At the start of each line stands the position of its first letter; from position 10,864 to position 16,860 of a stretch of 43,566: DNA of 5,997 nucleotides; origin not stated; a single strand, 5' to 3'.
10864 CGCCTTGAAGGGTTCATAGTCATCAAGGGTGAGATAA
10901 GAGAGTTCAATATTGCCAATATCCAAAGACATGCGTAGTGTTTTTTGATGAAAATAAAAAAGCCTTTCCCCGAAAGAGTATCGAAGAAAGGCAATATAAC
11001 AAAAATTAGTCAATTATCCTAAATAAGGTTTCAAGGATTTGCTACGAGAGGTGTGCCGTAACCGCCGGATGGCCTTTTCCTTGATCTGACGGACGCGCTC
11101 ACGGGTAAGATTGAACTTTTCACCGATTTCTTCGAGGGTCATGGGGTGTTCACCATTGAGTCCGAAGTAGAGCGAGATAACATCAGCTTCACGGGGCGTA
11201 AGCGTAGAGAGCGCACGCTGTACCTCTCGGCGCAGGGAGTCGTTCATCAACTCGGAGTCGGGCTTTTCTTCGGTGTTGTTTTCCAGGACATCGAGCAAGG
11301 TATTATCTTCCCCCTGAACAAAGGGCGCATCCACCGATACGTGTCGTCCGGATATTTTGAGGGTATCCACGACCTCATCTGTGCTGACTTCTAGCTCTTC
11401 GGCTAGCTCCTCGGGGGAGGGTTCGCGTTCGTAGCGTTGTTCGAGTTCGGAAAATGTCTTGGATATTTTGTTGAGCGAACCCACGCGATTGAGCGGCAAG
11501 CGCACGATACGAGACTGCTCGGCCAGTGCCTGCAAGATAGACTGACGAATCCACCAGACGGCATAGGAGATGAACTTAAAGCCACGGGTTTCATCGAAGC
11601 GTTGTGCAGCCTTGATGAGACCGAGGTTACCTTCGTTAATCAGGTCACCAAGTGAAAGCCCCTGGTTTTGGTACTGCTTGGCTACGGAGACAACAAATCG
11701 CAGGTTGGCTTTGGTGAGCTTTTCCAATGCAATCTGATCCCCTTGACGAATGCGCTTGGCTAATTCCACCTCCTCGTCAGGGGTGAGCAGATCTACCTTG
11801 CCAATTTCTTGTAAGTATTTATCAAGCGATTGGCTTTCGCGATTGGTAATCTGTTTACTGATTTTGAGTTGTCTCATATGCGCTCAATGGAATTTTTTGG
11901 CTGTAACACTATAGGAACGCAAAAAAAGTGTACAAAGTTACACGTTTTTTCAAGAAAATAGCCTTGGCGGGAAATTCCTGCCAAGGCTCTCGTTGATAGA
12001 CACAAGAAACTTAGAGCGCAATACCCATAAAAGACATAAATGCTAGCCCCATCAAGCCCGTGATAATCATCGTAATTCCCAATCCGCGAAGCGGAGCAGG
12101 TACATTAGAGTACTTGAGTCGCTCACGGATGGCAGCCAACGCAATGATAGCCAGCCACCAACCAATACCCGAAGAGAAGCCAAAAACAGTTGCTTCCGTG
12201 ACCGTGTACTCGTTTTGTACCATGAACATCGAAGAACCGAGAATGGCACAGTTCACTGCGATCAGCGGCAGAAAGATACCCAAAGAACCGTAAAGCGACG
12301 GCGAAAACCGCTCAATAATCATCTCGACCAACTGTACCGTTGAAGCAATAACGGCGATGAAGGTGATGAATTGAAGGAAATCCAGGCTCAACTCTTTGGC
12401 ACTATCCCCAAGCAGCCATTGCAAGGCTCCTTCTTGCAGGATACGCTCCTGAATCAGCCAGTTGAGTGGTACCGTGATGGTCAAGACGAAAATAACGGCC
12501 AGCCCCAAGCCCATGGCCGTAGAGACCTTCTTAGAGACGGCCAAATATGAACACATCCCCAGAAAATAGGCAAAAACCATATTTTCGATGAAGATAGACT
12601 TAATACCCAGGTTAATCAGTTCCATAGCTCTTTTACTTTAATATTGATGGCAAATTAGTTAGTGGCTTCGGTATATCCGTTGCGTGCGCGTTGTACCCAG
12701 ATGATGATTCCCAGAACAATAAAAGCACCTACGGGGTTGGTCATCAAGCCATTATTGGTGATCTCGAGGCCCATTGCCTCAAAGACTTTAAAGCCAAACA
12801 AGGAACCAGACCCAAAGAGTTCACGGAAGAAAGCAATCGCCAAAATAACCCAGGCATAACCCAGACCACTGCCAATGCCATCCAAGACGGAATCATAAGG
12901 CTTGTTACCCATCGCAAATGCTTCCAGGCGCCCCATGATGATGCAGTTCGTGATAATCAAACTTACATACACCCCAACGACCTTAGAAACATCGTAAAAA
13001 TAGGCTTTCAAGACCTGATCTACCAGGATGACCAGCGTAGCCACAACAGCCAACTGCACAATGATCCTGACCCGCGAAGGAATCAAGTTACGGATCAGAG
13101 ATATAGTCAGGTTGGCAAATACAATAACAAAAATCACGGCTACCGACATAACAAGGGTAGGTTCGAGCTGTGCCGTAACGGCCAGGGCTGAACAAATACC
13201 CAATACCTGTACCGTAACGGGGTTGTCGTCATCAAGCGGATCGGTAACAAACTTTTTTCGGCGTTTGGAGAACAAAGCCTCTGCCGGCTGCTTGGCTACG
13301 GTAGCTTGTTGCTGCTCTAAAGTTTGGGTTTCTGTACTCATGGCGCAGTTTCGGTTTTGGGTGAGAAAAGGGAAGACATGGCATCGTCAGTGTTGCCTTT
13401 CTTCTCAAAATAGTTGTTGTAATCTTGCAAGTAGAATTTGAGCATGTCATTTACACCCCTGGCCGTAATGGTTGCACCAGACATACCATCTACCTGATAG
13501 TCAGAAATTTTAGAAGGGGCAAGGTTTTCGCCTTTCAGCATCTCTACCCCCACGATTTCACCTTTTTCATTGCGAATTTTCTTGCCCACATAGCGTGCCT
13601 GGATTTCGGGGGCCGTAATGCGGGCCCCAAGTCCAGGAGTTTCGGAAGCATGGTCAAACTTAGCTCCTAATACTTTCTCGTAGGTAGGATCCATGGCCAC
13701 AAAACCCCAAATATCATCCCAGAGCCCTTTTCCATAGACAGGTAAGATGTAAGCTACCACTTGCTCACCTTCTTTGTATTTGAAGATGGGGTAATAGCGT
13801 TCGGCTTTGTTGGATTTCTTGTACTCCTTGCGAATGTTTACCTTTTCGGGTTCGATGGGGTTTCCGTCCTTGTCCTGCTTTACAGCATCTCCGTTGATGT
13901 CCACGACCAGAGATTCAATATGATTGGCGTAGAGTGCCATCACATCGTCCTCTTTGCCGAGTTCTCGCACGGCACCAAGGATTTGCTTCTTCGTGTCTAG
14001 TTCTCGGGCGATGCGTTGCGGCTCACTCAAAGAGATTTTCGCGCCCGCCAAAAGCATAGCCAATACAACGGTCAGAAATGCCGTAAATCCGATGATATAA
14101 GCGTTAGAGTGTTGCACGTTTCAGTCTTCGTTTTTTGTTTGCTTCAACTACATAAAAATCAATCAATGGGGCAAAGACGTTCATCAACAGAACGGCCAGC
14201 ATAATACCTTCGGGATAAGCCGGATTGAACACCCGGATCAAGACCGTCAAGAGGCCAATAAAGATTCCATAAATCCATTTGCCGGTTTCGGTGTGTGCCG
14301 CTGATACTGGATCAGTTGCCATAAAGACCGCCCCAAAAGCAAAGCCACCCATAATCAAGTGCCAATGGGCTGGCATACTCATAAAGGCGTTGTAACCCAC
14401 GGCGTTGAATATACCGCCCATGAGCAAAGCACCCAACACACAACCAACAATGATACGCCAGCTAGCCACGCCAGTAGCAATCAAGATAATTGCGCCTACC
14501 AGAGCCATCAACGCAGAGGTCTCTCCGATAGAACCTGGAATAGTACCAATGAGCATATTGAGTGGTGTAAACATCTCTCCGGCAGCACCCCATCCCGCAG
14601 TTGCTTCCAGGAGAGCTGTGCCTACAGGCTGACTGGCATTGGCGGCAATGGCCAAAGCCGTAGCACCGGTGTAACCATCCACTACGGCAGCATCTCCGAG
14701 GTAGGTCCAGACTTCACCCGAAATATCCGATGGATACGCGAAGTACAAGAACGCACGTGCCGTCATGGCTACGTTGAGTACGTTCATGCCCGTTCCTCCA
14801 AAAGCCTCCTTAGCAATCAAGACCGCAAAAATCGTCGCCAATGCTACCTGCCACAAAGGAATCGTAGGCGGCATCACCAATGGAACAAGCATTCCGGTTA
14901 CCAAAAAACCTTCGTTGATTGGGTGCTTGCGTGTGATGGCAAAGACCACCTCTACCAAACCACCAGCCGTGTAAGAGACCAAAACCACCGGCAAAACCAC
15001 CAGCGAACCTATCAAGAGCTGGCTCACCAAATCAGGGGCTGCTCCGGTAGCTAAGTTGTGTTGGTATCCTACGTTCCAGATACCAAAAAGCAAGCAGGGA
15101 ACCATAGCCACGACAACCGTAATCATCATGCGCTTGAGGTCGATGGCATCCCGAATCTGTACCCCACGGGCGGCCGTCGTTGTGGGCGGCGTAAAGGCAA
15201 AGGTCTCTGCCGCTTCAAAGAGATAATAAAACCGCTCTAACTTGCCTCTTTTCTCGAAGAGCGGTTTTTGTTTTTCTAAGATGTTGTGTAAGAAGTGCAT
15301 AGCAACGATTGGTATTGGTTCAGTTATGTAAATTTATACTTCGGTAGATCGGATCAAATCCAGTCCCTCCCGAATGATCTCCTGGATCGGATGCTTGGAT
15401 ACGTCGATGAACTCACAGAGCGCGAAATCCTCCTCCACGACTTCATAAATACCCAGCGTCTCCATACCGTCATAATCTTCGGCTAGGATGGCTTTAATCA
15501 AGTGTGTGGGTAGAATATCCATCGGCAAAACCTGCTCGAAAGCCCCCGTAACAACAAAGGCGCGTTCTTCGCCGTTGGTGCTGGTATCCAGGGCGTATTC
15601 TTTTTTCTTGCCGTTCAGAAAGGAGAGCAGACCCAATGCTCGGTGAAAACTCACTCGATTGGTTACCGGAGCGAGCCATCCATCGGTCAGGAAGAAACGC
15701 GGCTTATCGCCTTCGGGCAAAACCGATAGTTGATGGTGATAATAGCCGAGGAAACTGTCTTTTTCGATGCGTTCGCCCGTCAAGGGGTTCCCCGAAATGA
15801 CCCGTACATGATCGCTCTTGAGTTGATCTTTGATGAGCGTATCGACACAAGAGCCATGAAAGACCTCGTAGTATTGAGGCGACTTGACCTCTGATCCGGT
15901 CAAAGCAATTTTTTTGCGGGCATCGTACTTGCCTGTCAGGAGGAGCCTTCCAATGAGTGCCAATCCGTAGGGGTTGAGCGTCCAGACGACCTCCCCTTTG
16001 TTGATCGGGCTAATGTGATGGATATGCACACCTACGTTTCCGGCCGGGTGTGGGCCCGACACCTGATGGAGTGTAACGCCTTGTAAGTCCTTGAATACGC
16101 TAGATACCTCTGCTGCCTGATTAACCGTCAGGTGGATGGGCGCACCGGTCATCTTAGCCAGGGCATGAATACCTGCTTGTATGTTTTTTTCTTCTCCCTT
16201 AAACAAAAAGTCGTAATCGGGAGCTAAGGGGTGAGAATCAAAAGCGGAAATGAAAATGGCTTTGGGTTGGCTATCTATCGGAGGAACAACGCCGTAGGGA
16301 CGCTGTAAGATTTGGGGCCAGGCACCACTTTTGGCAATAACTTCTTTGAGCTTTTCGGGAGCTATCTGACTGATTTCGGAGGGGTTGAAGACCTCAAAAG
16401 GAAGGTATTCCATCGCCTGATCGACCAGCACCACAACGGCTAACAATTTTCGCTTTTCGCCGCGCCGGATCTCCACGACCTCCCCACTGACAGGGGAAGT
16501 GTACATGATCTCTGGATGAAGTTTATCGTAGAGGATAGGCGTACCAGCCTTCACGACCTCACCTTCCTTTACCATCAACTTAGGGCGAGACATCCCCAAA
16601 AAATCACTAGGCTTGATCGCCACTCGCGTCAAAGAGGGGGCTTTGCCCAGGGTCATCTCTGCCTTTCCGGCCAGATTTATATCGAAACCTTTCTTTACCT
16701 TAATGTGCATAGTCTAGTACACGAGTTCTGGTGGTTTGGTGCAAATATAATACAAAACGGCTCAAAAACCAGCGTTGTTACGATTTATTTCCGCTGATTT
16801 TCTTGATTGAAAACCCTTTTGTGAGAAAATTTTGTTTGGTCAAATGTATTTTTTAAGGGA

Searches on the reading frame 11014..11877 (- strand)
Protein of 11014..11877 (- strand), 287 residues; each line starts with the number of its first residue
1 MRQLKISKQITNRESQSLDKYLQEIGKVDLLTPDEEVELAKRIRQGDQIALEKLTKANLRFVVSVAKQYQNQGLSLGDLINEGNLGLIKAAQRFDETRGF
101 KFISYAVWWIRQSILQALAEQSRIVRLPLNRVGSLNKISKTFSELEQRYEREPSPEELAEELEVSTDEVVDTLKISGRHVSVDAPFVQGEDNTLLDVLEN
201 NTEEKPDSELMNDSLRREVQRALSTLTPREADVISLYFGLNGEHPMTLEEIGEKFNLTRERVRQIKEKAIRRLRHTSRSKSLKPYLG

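Call 44: search_protein_families(library=pfam, proteins=[window:11014-11877:-], max_evalue=0.00001)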
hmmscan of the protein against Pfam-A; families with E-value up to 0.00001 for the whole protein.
window:11014-11877:- (287 aa): 4 families
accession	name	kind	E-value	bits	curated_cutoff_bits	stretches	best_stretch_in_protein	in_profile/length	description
PF04545.22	Sigma70_r4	-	1.7e-21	75.9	24.1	1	222-275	1-50/50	Sigma-70, region 4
PF04542.20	Sigma70_r2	-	2.6e-18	66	24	1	56-123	3-70/71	Sigma-70 region 2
PF04539.22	Sigma70_r3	-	8.6e-18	64.7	25.3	1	135-207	3-75/78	Sigma-70 region 3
PF00140.25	Sigma70_r1_2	-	9.6e-17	61.1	22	1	17-48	2-33/34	Sigma-70 factor, region 1.2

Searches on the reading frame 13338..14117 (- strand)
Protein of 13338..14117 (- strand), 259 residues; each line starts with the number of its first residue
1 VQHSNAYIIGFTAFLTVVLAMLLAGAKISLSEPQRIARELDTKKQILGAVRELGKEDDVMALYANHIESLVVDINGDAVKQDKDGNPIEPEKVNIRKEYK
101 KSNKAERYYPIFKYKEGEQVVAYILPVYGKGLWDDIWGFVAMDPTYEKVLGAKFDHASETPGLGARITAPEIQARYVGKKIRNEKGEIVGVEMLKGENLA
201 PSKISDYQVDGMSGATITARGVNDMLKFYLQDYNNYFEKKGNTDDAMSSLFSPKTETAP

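Call 45: search_protein_families(library=pfam, proteins=[window:13338-14117:-], max_evalue=0.00001)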
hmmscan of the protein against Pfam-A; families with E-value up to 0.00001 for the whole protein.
window:13338-14117:- (259 aa): 1 family
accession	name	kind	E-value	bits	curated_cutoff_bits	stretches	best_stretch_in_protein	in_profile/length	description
PF04205.19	FMN_bind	-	7.1e-16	59.1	22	1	131-230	1-76/77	FMN-binding domain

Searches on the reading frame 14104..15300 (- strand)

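Call 45: search_protein_families(library=pfam, proteins=[window:14104-15300:-], max_evalue=0.00001)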
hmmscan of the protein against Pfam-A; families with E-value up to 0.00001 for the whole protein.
window:14104-15300:- (398 aa): 1 family
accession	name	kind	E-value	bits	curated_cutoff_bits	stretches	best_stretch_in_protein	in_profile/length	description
PF03116.20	NQR2_RnfD_RnfE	-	5.4e-99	331.7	27.7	1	45-388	4-294/296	NQR2, RnfD, RnfE family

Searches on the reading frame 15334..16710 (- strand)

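Call 45: search_protein_families(library=pfam, proteins=[window:15334-16710:-], max_evalue=0.00001)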
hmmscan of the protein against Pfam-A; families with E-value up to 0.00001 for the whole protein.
window:15334-16710:- (458 aa): 3 families
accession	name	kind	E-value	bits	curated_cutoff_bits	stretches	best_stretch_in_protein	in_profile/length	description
PF24836.1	NQRA_2nd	-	4.2e-47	160.4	25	1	119-261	4-144/145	NqrA second alpha/beta domain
PF05896.17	NQRA_N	-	1.7e-31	108.7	25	1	3-97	1-94/94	NqrA N-terminal barrel-sandwich hybrid domain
PF11973.14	NQRA_SLBB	-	3.3e-15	56.7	27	1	268-316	2-50/51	NQRA C-terminal domain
